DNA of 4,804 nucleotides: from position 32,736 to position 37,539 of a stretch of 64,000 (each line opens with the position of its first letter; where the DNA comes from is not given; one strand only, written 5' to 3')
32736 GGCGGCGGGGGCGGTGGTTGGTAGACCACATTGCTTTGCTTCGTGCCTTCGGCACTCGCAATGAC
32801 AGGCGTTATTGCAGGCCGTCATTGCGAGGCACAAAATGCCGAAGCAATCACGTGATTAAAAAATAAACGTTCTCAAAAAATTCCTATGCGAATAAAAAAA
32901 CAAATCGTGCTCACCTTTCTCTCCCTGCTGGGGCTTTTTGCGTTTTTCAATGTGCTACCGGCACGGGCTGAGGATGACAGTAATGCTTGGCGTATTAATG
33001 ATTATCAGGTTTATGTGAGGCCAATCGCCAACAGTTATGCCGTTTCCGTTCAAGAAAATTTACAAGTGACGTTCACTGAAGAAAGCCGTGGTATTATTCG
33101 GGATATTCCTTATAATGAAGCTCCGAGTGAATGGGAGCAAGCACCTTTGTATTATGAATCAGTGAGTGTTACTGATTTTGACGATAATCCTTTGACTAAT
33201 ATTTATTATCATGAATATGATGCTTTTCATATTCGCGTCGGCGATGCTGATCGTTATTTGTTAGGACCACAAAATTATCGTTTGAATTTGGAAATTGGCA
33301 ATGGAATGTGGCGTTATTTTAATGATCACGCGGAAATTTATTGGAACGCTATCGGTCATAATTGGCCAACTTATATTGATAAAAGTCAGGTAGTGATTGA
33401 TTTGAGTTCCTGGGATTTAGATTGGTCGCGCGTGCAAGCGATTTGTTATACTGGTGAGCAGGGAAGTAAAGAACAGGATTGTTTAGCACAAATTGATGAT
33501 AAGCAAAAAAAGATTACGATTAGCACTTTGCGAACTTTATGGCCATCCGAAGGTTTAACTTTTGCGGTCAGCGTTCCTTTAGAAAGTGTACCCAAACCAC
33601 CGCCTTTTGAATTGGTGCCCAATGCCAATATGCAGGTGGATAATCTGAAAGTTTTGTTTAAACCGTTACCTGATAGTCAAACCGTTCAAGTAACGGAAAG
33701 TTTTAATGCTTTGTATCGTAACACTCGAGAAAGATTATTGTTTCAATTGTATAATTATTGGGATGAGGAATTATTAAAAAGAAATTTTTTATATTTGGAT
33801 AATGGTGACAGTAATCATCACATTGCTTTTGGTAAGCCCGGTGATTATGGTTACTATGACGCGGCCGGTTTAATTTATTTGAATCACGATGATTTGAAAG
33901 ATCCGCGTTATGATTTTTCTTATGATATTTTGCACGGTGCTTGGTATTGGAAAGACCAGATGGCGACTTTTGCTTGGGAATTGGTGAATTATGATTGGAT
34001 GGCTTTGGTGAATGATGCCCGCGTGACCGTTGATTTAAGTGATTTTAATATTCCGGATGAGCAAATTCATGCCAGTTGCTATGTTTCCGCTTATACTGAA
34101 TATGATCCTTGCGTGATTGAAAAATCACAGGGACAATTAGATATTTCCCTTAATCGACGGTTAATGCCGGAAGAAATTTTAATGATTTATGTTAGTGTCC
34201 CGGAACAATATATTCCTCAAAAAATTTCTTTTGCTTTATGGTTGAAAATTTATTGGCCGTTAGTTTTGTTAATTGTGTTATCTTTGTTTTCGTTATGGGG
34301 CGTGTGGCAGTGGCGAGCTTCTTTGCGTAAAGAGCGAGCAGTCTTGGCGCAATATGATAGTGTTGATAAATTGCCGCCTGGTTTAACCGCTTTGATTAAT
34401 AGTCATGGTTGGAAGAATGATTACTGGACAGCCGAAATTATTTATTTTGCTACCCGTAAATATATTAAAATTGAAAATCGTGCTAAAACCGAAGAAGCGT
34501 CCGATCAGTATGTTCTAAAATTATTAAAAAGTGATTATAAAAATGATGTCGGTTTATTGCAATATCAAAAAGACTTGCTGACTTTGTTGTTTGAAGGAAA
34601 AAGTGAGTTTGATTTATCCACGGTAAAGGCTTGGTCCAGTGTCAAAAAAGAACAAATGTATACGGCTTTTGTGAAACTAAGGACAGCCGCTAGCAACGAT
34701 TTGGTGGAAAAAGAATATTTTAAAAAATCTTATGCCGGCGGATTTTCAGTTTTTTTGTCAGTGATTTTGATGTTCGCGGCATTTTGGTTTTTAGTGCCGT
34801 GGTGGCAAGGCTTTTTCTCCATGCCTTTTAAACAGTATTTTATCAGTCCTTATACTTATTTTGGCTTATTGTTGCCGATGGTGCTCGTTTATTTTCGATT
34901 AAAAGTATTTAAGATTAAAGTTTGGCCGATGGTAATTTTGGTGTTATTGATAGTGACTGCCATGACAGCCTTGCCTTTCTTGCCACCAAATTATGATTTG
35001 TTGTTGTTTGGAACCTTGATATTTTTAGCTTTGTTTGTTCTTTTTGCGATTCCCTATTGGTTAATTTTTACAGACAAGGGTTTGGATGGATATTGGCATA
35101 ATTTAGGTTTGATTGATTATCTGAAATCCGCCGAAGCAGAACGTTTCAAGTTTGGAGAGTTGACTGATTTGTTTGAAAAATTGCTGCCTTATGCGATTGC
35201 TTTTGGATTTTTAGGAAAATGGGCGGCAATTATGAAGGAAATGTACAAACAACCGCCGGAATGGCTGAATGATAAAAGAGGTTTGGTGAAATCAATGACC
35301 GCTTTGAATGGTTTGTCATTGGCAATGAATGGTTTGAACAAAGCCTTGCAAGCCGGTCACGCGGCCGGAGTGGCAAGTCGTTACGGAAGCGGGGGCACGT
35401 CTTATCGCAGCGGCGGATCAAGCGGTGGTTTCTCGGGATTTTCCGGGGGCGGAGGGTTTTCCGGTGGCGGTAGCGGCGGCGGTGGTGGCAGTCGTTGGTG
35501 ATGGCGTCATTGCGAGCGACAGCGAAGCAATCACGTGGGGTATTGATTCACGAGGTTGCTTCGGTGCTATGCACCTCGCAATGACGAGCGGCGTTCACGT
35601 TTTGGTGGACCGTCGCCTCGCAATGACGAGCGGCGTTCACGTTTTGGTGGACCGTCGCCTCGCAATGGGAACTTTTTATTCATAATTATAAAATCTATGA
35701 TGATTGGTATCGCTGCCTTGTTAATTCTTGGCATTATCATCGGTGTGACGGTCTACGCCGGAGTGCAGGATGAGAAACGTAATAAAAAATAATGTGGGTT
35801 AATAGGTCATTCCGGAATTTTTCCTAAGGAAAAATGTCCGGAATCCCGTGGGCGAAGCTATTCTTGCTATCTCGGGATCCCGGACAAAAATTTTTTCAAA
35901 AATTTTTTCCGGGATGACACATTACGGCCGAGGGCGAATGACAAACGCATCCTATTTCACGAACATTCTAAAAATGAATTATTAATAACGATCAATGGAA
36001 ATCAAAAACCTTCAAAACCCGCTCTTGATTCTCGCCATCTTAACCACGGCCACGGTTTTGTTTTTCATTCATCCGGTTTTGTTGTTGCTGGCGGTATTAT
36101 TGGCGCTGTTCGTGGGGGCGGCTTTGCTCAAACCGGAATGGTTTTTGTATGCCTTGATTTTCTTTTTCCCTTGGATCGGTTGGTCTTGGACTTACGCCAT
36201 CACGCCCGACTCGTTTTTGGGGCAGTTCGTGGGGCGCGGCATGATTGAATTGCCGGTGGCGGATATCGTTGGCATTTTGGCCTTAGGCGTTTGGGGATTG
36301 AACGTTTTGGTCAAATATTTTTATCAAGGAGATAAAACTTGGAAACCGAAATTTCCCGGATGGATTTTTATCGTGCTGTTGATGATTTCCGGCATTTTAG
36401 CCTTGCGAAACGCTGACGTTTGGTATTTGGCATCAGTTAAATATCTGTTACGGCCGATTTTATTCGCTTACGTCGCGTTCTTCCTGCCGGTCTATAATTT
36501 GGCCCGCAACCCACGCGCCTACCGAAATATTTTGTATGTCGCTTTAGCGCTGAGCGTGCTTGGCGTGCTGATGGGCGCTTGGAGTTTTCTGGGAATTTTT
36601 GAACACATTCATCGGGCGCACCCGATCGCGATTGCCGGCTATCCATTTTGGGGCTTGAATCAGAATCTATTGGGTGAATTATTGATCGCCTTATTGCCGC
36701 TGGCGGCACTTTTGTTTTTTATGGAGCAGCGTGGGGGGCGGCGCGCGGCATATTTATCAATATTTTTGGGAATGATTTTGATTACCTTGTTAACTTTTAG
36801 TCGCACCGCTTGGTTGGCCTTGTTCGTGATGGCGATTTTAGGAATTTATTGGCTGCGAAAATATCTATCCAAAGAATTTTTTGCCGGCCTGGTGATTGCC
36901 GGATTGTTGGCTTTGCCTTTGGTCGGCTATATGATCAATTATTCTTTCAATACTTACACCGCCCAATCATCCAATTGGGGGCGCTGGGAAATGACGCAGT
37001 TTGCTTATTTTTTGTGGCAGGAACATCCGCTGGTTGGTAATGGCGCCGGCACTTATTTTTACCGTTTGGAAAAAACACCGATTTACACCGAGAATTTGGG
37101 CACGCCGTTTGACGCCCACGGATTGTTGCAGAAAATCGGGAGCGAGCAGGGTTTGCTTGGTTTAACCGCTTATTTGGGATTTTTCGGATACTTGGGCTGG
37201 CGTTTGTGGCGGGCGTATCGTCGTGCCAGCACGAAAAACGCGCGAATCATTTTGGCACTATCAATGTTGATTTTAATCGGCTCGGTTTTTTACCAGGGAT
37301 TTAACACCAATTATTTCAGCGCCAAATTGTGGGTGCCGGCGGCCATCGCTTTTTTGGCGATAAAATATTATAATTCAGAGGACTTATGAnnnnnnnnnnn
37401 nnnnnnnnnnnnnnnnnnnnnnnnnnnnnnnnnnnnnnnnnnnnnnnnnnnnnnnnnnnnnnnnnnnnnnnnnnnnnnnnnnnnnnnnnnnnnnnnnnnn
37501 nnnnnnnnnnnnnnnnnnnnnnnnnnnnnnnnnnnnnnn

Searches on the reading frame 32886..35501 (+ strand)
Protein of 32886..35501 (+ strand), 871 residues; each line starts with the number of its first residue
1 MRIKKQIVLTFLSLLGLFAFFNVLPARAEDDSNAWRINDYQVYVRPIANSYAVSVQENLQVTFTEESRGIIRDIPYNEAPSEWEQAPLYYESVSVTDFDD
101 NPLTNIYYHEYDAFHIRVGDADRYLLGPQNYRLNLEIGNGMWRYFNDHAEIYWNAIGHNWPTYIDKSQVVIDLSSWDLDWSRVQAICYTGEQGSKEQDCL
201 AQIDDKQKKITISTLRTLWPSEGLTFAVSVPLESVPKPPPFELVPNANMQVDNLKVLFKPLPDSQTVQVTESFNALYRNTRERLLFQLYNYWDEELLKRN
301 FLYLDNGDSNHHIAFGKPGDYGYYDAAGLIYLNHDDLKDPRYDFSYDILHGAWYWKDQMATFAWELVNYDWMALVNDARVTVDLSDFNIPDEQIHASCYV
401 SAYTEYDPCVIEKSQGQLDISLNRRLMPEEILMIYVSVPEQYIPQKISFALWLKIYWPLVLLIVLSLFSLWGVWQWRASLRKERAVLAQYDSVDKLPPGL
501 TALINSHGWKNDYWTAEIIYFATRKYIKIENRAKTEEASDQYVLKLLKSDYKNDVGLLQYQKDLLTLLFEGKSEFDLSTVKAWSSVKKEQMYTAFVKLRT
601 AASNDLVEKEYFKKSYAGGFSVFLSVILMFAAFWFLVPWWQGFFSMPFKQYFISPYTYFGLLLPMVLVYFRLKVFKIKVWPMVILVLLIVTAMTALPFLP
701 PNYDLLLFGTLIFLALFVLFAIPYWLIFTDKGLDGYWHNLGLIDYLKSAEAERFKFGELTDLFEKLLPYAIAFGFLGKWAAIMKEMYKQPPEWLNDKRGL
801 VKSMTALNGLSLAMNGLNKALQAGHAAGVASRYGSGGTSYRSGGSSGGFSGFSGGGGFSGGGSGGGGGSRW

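Call 35: search_protein_families(library=pfam, proteins=[window:32886-35501:+], max_evalue=0.00001)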
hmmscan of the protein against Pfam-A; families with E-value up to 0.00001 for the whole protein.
window:32886-35501:+ (871 aa): 2 families
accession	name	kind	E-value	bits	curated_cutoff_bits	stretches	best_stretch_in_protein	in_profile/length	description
PF20990.2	DUF2207_C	-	2.8e-17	63.7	33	1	496-780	12-244/247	Predicted membrane protein (DUF2207) C-terminal domain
PF09972.14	DUF2207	-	2.4e-12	47.9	24.4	1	53-228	17-170/172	Predicted membrane protein (DUF2207) N-terminal domain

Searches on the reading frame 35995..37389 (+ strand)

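Call 35: search_protein_families(library=pfam, proteins=[window:35995-37389:+], max_evalue=0.00001)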
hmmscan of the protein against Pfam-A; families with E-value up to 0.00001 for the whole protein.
window:35995-37389:+ (464 aa): 1 family
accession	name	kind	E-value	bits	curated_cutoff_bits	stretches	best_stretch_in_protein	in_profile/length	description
PF04932.20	Wzy_C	-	2.6e-14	53.7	31.7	1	257-394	3-149/149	O-Antigen ligase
